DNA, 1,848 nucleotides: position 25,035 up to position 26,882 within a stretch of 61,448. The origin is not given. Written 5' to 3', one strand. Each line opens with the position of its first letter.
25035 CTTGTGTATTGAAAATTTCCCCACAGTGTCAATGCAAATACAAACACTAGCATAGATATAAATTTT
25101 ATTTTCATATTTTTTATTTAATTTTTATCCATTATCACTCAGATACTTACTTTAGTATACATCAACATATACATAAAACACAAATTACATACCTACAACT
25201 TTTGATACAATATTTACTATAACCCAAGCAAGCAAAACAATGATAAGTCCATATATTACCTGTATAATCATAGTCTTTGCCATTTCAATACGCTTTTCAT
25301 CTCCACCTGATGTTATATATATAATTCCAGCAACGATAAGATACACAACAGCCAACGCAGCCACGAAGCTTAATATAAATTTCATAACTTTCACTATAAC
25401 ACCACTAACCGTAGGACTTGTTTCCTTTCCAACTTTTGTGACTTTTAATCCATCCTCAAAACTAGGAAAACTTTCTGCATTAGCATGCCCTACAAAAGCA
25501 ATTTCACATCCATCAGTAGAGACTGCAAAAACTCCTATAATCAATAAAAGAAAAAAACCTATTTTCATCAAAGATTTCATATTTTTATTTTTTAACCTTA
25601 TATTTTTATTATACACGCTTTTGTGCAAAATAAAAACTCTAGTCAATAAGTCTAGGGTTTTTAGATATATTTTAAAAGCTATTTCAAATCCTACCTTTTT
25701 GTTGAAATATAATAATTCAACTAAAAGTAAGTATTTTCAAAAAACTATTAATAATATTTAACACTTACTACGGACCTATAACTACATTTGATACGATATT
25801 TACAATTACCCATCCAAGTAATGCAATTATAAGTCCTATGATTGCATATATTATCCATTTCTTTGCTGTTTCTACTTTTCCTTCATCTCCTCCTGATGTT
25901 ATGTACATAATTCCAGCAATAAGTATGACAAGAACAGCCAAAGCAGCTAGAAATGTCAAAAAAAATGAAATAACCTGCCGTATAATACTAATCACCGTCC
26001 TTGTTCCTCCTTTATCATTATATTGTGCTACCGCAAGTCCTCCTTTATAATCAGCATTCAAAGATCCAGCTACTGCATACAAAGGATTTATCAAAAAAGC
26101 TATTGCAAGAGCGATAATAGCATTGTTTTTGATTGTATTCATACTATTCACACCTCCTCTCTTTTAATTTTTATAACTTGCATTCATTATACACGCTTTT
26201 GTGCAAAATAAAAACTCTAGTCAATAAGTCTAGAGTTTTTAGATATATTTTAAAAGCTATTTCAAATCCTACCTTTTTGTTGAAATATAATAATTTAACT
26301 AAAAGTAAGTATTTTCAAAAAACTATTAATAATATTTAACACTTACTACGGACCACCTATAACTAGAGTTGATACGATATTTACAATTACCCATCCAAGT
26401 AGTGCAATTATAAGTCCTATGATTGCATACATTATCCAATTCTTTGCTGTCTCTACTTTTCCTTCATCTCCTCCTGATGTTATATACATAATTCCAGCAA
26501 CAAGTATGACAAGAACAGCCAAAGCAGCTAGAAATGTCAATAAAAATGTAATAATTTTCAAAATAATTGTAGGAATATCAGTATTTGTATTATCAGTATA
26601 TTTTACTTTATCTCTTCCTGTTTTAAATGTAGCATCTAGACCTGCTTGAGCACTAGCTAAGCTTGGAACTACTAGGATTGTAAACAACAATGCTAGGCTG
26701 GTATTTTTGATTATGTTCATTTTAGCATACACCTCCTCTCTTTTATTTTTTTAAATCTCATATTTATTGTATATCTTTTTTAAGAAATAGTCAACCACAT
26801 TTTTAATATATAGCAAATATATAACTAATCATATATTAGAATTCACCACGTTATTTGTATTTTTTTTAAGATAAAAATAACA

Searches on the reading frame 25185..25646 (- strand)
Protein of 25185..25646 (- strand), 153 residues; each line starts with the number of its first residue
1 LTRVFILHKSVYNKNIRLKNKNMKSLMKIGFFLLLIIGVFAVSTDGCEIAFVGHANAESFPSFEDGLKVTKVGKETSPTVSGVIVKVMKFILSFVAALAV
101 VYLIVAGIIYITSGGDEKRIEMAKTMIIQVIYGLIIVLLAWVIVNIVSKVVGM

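Call 10: search_protein_families(library=pfam, proteins=[window:25185-25646:-], max_evalue=0.01)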
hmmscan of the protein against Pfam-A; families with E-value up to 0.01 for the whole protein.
window:25185-25646:- (153 aa): 1 family
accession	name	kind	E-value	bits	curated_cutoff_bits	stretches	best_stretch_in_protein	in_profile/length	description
PF18895.5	T4SS_pilin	-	4.4e-11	43.1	26.6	1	80-147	5-71/71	Type IV secretion system pilin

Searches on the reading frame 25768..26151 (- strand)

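Call 10: search_protein_families(library=pfam, proteins=[window:25768-26151:-], max_evalue=0.01)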
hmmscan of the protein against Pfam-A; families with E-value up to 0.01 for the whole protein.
window:25768-26151:- (127 aa): 3 families
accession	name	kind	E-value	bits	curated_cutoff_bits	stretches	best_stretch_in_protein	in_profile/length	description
PF18895.5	T4SS_pilin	-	2.8e-11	43.8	26.6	1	51-120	3-71/71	Type IV secretion system pilin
PF04956.18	TrbC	-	7.2e-05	23.4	27.9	1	5-117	9-95/98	TrbC/VIRB2 pilin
PF03896.21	TRAP_alpha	-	0.0047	16.6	24.7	1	51-85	111-146/180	Translocon-associated protein (TRAP), alpha subunit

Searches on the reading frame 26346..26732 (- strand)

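Call 10: search_protein_families(library=pfam, proteins=[window:26346-26732:-], max_evalue=0.01)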
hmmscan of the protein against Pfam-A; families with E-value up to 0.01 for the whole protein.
window:26346-26732:- (128 aa): 3 families
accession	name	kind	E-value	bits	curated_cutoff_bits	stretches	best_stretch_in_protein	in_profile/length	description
PF18895.5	T4SS_pilin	-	1.1e-11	45.1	26.6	1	51-120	3-71/71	Type IV secretion system pilin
PF04956.18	TrbC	-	1.6e-06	28.7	27.9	1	8-117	10-95/98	TrbC/VIRB2 pilin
PF07331.16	TctB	-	0.002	18.7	29.1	1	18-117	45-128/137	Tripartite tricarboxylate transporter TctB family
